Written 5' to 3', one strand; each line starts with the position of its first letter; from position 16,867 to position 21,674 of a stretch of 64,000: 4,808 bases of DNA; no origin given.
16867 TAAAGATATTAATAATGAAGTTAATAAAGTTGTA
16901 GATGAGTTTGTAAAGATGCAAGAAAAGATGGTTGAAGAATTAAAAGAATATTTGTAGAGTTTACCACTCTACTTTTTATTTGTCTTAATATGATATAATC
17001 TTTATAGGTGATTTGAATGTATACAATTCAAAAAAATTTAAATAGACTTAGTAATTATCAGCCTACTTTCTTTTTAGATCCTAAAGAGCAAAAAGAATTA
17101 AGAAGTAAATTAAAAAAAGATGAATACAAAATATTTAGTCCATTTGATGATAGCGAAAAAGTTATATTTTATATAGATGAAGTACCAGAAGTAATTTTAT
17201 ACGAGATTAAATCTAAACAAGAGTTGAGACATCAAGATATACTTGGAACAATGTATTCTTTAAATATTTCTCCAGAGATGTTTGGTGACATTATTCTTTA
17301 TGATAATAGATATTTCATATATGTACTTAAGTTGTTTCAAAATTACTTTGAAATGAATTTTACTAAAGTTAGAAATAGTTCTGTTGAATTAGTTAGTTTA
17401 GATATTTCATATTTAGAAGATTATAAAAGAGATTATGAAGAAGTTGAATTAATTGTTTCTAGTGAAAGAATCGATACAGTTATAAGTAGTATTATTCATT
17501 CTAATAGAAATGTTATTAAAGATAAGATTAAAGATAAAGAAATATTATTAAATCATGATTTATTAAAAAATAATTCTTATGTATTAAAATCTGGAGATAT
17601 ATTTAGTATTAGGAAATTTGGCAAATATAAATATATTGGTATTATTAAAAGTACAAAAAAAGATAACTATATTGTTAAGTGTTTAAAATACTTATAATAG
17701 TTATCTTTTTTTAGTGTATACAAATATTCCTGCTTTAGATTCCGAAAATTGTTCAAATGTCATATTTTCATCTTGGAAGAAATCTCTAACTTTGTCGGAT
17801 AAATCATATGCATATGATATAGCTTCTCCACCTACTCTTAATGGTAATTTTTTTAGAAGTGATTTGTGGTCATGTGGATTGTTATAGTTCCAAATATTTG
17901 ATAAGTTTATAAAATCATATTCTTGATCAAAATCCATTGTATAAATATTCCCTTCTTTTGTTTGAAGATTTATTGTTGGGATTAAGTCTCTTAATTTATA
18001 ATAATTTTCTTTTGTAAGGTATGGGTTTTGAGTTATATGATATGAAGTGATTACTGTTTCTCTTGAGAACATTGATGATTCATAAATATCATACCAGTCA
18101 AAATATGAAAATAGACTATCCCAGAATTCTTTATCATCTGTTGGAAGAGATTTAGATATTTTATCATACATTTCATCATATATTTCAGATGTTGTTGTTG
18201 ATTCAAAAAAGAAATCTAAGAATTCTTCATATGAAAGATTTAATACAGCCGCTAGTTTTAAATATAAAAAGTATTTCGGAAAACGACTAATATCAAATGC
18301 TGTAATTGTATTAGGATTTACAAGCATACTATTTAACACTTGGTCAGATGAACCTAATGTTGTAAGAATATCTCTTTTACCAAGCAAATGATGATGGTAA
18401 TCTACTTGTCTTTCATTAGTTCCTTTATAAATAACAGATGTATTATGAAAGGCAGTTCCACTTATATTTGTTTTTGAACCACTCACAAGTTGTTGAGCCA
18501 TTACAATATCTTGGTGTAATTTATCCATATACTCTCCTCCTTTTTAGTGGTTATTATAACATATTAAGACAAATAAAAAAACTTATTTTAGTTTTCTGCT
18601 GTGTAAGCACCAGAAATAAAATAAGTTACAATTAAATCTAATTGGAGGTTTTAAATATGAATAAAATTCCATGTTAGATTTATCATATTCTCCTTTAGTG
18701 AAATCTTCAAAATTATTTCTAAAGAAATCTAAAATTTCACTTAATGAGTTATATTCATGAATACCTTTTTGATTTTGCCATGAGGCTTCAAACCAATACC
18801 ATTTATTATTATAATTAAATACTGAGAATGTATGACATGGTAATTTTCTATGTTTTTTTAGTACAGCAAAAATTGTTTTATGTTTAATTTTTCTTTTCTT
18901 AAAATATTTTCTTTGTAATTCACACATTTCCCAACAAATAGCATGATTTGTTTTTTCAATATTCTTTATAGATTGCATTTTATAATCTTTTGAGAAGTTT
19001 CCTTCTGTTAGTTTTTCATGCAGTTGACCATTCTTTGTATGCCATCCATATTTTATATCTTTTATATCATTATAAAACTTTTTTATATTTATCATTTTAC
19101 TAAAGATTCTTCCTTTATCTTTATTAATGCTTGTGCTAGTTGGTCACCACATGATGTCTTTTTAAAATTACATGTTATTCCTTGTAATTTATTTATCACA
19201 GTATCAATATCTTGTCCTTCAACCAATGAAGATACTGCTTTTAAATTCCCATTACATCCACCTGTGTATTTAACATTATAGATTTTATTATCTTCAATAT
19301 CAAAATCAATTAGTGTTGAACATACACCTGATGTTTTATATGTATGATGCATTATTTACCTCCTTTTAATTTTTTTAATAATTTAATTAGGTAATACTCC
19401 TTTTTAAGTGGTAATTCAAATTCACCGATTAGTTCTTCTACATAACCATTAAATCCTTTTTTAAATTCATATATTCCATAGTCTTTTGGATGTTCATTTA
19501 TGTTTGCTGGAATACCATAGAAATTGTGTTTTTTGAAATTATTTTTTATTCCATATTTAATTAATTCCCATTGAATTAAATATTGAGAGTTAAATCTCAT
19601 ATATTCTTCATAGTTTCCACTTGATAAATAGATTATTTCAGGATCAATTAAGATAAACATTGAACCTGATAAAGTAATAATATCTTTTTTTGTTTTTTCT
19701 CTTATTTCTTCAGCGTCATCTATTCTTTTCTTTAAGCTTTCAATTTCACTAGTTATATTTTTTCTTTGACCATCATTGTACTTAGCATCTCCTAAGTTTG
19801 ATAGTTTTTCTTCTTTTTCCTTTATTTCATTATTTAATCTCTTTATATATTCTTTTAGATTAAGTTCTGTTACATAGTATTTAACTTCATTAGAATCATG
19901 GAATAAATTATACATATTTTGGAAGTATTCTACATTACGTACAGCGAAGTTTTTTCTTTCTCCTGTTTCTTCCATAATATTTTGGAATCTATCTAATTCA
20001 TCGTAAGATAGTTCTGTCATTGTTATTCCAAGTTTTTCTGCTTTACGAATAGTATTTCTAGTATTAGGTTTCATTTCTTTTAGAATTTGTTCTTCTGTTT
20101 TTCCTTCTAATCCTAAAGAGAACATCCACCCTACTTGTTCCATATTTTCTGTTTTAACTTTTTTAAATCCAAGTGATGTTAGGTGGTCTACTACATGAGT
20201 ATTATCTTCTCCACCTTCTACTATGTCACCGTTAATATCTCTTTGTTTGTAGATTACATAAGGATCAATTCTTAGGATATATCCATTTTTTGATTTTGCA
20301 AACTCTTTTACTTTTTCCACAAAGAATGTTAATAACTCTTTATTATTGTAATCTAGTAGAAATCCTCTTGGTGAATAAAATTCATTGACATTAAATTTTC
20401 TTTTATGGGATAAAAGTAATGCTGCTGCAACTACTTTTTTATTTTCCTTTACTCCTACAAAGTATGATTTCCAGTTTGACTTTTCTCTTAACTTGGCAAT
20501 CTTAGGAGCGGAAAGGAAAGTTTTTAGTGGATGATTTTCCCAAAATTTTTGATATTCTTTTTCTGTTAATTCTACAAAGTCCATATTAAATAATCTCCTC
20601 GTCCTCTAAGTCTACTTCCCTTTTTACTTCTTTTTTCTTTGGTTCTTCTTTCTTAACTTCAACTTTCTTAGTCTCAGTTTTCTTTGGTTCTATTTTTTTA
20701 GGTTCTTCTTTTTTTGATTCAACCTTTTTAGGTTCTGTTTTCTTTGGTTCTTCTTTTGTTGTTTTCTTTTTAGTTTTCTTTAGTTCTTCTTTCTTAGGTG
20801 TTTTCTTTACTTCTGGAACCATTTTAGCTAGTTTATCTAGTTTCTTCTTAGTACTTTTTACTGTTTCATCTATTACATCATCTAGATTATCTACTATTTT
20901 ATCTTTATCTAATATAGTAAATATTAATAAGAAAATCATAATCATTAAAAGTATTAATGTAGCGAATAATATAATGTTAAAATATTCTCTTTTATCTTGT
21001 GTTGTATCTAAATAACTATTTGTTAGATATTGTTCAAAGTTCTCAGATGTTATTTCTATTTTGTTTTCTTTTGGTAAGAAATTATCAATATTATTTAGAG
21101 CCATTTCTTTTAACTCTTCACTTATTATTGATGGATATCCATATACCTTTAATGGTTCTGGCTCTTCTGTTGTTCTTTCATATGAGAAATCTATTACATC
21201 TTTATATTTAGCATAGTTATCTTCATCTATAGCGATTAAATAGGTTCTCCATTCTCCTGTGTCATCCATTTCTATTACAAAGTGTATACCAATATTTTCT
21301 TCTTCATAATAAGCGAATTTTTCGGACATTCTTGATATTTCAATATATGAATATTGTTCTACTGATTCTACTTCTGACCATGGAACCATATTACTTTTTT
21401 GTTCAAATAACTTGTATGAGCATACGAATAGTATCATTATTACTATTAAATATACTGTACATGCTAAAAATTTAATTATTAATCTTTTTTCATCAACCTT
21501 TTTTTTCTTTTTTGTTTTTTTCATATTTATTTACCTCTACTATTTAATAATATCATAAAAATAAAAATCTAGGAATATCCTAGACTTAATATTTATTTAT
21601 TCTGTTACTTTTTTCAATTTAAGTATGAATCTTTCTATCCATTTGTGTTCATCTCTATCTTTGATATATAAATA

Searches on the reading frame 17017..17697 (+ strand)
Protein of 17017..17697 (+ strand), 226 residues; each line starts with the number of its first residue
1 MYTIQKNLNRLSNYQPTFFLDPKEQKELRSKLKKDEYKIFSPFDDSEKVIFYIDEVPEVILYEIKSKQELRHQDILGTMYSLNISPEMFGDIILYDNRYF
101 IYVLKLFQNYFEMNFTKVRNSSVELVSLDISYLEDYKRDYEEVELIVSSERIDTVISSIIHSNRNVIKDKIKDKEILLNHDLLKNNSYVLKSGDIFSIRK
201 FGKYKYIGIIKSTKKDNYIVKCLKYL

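Call 67: search_protein_families(library=pfam, proteins=[window:17017-17697:+], max_evalue=0.0001)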
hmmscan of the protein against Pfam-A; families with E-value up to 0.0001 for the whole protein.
window:17017-17697:+ (226 aa): 1 family
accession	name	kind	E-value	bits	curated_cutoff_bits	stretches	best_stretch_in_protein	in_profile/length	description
PF17774.7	YlmH_RBD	-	3.7e-12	46.8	23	1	68-130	20-82/84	Putative RNA-binding domain in YlmH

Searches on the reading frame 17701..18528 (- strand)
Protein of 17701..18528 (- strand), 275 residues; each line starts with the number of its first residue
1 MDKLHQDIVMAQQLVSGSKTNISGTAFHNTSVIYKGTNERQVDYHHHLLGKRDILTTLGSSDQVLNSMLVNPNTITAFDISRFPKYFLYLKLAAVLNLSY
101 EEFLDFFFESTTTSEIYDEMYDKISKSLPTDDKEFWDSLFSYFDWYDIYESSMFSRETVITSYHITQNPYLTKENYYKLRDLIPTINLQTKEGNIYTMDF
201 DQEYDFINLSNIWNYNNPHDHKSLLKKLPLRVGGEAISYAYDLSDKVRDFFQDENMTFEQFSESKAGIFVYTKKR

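Call 67: search_protein_families(library=pfam, proteins=[window:17701-18528:-], max_evalue=0.0001)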
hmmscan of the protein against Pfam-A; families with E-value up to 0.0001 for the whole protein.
window:17701-18528:- (275 aa): 1 family
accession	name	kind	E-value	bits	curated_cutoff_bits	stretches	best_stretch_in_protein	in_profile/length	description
PF11899.13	DUF3419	-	2.6e-12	47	28.2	1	27-155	6-137/385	Protein of unknown function (DUF3419)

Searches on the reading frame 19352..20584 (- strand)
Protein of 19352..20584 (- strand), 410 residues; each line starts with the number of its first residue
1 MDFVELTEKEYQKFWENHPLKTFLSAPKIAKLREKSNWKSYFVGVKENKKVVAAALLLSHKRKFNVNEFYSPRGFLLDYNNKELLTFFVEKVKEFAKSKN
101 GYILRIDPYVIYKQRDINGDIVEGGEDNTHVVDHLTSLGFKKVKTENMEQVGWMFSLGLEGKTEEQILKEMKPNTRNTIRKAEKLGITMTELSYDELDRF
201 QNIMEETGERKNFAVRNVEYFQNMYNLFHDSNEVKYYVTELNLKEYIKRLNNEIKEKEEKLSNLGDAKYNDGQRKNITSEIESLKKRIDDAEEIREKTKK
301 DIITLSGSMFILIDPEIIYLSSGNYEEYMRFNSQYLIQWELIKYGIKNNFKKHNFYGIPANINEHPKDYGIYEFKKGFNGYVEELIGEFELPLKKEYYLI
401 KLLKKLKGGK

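Call 42: search_protein_families(library=pfam, proteins=[window:19352-20584:-], max_evalue=0.001)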
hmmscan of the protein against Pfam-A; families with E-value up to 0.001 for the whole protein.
window:19352-20584:- (410 aa): 1 family
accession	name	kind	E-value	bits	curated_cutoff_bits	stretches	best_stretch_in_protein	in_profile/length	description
PF02388.22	FemAB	-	2.5e-109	366.3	24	1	6-405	1-406/406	FemAB family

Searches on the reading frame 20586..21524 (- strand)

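Call 42: search_protein_families(library=pfam, proteins=[window:20586-21524:-], max_evalue=0.001)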
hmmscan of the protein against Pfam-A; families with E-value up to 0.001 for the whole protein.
window:20586-21524:- (312 aa): 0 families

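Call 69: search_protein_families(library=pfam, proteins=[window:20586-21524:-], max_evalue=0.01)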
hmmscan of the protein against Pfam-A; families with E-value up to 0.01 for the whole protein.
window:20586-21524:- (312 aa): 2 families
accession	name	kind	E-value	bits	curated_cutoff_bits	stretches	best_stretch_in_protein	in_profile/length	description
PF22954.2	DUF7027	-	0.0054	17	27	0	171-206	27-63/100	Domain of unknown function (DUF7027)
PF19745.5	FUT8_N_cat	-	0.0088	15.3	27.6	0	187-305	13-121/499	Alpha-(1,6)-fucosyltransferase N- and catalytic domains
